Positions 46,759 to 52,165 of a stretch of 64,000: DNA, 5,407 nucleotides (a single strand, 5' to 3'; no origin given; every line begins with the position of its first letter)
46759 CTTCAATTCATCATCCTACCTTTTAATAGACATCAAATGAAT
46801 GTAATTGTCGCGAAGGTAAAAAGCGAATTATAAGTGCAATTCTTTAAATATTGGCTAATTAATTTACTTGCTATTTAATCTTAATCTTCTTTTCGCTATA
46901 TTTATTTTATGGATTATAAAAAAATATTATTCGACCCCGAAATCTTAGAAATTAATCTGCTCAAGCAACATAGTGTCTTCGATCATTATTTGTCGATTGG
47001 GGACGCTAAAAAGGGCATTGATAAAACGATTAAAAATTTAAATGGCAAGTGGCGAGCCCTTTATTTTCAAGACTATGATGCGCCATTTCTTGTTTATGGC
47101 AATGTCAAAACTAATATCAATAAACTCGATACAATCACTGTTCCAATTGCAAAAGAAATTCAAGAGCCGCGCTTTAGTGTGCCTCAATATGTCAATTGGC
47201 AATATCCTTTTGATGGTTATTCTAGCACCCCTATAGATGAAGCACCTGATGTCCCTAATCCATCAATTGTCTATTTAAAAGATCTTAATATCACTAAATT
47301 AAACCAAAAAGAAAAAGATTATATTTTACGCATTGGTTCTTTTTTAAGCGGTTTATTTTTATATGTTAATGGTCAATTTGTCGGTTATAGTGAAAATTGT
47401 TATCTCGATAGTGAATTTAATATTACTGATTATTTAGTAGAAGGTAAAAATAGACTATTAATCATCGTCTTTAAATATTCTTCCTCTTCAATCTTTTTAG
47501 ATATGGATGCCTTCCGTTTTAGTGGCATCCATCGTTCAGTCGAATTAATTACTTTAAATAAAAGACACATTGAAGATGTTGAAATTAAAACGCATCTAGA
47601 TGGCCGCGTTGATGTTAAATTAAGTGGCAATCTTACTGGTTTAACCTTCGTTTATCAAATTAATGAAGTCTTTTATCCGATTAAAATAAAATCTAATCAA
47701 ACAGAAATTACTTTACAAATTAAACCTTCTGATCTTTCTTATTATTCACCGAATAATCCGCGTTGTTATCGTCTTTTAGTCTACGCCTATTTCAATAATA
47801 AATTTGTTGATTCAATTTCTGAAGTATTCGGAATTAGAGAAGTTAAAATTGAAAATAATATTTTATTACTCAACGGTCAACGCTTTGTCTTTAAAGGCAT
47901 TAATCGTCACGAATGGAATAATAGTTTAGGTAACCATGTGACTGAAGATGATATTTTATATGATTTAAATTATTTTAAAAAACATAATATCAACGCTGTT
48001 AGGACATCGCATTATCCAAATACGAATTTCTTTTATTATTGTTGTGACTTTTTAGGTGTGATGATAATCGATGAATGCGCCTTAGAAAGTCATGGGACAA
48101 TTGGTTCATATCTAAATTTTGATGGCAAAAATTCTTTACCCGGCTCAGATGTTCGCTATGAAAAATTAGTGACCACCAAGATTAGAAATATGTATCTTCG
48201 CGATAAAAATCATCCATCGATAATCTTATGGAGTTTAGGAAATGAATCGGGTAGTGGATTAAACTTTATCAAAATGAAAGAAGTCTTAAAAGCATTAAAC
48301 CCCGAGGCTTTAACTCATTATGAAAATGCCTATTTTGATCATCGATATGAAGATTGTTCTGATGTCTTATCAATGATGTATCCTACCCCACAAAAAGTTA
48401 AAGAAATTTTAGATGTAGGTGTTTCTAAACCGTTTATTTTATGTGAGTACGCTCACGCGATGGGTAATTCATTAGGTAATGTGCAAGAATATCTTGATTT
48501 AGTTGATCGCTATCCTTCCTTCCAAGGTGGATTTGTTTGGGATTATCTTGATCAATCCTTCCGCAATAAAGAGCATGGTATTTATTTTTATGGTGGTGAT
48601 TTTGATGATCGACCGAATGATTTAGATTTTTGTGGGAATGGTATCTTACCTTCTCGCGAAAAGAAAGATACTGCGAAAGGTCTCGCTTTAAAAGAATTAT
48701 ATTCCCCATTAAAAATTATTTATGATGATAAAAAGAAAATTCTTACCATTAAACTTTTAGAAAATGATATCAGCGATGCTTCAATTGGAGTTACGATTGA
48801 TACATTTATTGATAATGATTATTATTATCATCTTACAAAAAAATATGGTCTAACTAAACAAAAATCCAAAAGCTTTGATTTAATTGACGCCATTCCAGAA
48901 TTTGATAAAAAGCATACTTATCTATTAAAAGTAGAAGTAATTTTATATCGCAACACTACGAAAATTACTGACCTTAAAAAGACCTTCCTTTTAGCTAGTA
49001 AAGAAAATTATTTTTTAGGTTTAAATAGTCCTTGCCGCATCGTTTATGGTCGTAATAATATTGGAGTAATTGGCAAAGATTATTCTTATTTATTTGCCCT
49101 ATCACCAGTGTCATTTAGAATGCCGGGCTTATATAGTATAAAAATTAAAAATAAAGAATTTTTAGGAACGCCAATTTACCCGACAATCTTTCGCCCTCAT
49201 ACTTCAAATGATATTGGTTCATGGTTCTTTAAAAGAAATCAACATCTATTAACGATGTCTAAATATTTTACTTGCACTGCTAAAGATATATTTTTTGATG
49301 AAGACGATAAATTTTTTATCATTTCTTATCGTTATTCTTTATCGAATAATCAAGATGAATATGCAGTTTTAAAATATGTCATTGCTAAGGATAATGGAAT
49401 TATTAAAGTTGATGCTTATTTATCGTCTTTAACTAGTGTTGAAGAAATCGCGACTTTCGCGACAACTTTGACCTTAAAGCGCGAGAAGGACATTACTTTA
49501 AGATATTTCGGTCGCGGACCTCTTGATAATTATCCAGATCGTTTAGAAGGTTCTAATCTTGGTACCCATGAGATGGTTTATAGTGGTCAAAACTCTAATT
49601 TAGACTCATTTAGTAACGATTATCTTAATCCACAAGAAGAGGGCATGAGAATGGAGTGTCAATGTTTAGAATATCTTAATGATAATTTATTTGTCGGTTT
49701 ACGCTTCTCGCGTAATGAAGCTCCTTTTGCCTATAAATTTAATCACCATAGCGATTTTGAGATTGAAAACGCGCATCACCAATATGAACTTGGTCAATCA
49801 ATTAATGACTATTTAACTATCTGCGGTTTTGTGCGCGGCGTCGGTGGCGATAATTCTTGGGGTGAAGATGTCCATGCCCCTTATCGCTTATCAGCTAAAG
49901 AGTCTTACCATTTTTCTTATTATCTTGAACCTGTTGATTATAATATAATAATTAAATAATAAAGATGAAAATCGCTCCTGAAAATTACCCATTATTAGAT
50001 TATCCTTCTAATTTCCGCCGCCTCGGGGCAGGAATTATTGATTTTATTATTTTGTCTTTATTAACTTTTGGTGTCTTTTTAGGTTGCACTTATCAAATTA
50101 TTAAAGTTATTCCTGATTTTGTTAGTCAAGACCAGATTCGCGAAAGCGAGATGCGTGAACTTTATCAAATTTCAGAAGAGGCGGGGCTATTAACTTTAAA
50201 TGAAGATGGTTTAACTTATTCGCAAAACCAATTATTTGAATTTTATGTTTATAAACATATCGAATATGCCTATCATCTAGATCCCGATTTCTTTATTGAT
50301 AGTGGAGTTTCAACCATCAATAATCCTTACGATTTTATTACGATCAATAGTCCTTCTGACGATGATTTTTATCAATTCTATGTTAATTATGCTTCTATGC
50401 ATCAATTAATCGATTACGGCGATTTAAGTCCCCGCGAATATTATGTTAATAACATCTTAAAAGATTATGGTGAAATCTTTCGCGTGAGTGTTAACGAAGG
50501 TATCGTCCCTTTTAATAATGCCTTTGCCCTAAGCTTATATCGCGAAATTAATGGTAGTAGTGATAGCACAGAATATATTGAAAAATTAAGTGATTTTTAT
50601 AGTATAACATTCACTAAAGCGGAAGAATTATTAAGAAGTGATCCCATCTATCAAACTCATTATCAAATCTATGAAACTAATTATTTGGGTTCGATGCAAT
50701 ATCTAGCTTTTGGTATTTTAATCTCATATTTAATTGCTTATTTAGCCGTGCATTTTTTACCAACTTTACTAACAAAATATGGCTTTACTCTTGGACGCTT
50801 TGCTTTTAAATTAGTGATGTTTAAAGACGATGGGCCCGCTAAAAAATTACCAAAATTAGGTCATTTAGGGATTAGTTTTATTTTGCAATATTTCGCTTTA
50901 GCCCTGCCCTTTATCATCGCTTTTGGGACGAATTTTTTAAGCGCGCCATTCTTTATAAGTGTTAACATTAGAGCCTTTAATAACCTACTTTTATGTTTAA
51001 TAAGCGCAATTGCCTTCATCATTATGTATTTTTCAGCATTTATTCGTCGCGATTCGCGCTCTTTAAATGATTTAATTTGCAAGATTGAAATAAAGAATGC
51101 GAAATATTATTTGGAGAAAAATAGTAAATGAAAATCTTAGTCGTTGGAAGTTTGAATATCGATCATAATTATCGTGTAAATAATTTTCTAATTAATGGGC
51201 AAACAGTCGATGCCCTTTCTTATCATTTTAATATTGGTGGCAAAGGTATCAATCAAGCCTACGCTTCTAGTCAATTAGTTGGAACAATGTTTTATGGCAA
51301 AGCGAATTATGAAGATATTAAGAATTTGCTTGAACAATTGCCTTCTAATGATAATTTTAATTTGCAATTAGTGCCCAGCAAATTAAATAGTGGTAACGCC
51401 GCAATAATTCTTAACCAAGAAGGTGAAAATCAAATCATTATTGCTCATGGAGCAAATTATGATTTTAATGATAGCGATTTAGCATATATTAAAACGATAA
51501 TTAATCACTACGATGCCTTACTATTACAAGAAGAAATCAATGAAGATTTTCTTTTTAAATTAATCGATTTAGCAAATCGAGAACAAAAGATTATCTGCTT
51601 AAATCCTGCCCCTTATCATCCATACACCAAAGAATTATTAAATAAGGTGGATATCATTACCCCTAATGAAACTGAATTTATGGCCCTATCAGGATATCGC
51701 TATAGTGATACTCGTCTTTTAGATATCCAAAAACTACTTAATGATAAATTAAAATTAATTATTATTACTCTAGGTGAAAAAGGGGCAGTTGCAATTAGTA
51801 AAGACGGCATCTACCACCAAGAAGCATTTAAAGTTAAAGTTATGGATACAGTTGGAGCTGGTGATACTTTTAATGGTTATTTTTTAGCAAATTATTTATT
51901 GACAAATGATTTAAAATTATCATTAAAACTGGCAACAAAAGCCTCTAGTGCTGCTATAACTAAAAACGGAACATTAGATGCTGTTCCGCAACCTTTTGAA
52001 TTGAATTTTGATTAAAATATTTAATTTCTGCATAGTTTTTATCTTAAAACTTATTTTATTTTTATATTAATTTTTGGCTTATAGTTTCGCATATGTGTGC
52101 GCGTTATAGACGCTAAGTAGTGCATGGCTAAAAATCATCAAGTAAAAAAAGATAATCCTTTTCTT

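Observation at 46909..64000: Glycan capture/utilisation-like locus made of mostly unassignable surface parts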

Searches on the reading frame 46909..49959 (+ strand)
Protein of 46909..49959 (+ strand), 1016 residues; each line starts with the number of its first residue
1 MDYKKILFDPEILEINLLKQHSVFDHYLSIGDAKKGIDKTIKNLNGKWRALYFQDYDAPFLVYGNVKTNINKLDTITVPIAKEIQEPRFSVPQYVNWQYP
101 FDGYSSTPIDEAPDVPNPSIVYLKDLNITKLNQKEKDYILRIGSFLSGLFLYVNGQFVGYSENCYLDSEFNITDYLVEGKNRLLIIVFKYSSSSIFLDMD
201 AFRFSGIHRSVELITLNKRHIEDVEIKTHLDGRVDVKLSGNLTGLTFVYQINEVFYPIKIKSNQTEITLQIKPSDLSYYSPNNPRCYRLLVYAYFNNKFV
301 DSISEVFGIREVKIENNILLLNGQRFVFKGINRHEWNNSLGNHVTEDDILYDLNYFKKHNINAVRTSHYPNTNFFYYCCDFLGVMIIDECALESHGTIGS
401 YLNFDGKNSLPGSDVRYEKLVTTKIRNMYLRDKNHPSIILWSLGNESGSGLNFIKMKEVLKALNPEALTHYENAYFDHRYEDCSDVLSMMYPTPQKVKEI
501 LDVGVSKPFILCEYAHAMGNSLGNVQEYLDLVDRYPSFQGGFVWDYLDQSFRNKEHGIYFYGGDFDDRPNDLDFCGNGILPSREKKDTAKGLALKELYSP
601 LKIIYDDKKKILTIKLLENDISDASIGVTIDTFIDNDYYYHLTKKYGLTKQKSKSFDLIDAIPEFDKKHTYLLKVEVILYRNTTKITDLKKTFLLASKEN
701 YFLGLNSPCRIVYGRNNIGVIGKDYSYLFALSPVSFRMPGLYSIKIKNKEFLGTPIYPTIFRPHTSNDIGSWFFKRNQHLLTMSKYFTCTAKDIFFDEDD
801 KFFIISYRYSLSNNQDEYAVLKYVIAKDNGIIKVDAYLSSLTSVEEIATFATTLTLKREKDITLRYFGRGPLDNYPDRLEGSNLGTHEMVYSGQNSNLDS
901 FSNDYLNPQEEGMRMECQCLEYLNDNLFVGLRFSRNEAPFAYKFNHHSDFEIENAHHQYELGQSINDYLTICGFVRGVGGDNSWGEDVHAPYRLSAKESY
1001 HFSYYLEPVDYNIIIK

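Call 5: search_protein_families(library=pfam, proteins=[window:46909-49959:+], max_evalue=0.1)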
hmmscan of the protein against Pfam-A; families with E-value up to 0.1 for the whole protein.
window:46909-49959:+ (1016 aa): 5 families
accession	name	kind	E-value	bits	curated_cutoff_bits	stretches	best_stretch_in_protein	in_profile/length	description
PF02836.23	Glyco_hydro_2_C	-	3.7e-85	286.1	21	1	312-603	1-302/302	Glycosyl hydrolases family 2, TIM barrel domain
PF02929.23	Bgal_small_N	-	3.7e-38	132.1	25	1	741-1006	16-248/248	Beta galactosidase small chain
PF02837.24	Glyco_hydro_2_N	-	1.1e-22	81.2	28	1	41-215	1-167/169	Glycosyl hydrolases family 2, sugar binding domain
PF00703.27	Glyco_hydro_2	-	0.00021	22.5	23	1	220-310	2-109/109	Glycosyl hydrolases family 2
PF22666.2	Glyco_hydro_2_N2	-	0.00072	20.1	27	1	119-186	49-116/167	Glycosyl hydrolase 2 galactose-binding domain-like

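Call 6: search_protein_families(library=ncbifam, proteins=[window:46909-49959:+], max_evalue=0.01)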
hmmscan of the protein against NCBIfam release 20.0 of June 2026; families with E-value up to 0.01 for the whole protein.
window:46909-49959:+ (1016 aa): 11 families
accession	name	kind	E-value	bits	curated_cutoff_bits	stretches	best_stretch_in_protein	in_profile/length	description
NF052611.1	beta_gal_Bga2A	equivalog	1.5e-230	768.1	999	1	8-1008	3-1006/1007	beta-galactosidase, LacZ type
NF007074.0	PRK09525.1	subfamily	1.8e-142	476.3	1221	2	265-1005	288-1023/1027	beta-galactosidase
NF007666.0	PRK10340.1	equivalog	2.3e-134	449.5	1284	1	11-1009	8-1000/1030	beta-galactosidase subunit alpha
NF041100.1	betagal_LacZ_Ttogales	equivalog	8.3e-134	447.6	2000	1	9-1009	5-987/1090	beta-galactosidase LacZ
NF007538.0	PRK10150.1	equivalog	7.1e-39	133.6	544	1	122-449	69-423/607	beta-glucuronidase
NF049891.1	Bet1-4galacdseBT4156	equivalog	6.1e-34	117.1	1700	1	146-603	104-548/946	exo-beta-1,4-galactosidase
NF041462.1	GalA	equivalog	1.8e-29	102.4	900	3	263-390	242-370/763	beta-galactosidase GalA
NF041463.1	GalB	equivalog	6.4e-28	97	900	2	262-449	302-481/869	beta-galactosidase GalB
NF050095.1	BetGlucuronLacZ4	equivalog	2.3e-22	78.9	950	1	258-454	227-416/666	beta-glucuronidase LacZ4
NF049890.1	Bet1-4galacdseBT4151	equivalog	7.9e-10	37.3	1500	1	122-449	111-453/952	exo-beta-1,4-galactosidase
NF049877.1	GlucurArabfur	equivalog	2.1e-08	32.2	1800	1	224-467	556-791/1400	beta-d-glucuronidase/beta-L-arabinofuranosidase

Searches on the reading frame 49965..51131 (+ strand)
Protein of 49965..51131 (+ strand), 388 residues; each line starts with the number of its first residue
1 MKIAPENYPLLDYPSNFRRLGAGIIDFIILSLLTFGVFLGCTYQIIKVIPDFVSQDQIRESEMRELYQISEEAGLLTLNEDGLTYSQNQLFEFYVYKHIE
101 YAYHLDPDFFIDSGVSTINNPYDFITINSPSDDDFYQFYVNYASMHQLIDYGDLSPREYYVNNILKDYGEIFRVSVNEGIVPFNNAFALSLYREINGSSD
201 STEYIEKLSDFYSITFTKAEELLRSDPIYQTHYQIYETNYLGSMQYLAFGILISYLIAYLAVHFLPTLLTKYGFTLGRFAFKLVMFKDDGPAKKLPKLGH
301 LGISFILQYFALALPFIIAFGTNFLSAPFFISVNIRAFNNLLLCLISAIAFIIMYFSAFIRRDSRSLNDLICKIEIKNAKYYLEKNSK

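Call 5: search_protein_families(library=pfam, proteins=[window:49965-51131:+], max_evalue=0.1)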
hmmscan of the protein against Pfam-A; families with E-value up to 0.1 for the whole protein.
window:49965-51131:+ (388 aa): 2 families
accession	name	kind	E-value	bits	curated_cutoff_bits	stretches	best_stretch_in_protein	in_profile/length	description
PF06271.18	RDD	-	1.6e-07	32.1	24.1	2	13-45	1-33/137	RDD family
PF15817.10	TMEM40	-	0.088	13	27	0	13-55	68-108/120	Transmembrane protein 40 family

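Call 6: search_protein_families(library=ncbifam, proteins=[window:49965-51131:+], max_evalue=0.01)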
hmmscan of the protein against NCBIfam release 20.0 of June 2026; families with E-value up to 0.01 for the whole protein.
window:49965-51131:+ (388 aa): 0 families

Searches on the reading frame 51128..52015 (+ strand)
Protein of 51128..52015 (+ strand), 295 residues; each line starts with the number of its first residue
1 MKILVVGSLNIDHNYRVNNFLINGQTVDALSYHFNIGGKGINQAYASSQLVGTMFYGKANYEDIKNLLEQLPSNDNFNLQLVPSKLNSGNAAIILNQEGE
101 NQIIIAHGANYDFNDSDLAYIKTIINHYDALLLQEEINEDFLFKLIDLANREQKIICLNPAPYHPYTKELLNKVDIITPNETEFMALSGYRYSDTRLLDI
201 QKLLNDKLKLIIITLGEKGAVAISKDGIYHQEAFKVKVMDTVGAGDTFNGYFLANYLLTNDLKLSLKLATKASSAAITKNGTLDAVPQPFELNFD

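Call 5: search_protein_families(library=pfam, proteins=[window:51128-52015:+], max_evalue=0.1)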
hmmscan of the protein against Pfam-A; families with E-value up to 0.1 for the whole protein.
window:51128-52015:+ (295 aa): 4 families
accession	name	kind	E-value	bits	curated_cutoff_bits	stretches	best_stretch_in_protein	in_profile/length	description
PF00294.29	PfkB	-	2.8e-46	158.7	25.8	1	2-287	3-300/302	pfkB family carbohydrate kinase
PF08543.17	Phos_pyr_kin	-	3.6e-08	33.5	27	1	163-283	109-238/246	Phosphomethylpyrimidine kinase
PF01256.23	Carb_kinase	-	4.4e-06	26.8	27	1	171-254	114-197/242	NAD(P)H-hydrate dehydratase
PF08352.17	oligo_HPY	-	0.044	14.6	27.1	1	161-190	12-41/65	Oligopeptide/dipeptide transporter, C-terminal region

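Call 6: search_protein_families(library=ncbifam, proteins=[window:51128-52015:+], max_evalue=0.01)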
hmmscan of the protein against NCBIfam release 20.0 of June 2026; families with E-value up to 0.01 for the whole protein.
window:51128-52015:+ (295 aa): 28 families (the best 25 are shown)
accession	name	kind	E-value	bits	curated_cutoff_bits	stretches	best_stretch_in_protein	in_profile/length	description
TIGR02152.1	D_ribokin_bact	equivalog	5.4e-63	213.1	299.65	1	3-291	1-295/298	ribokinase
NF008353.0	PRK11142.1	equivalog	4.1e-57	194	341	1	2-291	4-298/307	ribokinase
TIGR03828.1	pfkB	equivalog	5.9e-25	87.9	292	1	11-282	10-287/305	1-phosphofructokinase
TIGR03168.1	1-PFK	subfamily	7.3e-25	87.5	216.4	1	11-282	10-287/305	hexose kinase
TIGR04382.1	myo_inos_iolC_N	equivalog_domain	2.5e-17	63.1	300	1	164-292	179-305/309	5-dehydro-2-deoxygluconokinase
TIGR02198.1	rfaE_dom_I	equivalog_domain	4e-17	62.3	345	1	120-283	136-303/315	D-glycero-beta-D-manno-heptose-7-phosphate kinase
NF041320.1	pfkB_Halo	equivalog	1.4e-15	57.5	400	1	169-282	167-282/302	1-phosphofructokinase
NF040938.1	KDG_KDGal_kin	equivalog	1.3e-14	54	400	1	202-291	209-298/305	bifunctional 2-dehydro-3-deoxygluconokinase/2-dehydro-3-deoxygalactonokinase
NF053626.1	RibKinHalex1628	equivalog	8.9e-14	51.6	330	1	2-280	3-276/293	ATP-dependent ribose-1-phosphate kinase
NF041332.1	KDG_KDGal_kin_Halo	equivalog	1.8e-13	50.6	440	1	167-280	183-295/320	bifunctional 2-dehydro-3-deoxygluconokinase/2-dehydro-3-deoxygalactonokinase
NF049991.1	TagKinase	equivalog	1.8e-13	50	420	1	167-292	188-311/321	tagatose kinase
NF041164.1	NucKinThplmales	equivalog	2.2e-12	46.8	450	1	6-280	7-275/295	nucleoside kinase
NF007321.0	PRK09813.1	equivalog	6.4e-12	45.5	247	1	200-281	178-259/261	fructoselysine 6-kinase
NF006957.1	PRK09434.1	equivalog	5.5e-11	42.5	450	1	166-289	172-299/302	fructokinase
NF041134.1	R1P_kin_Thcocales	equivalog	7.1e-11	42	500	1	2-286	2-272/291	ADP-dependent ribose-1-phosphate kinase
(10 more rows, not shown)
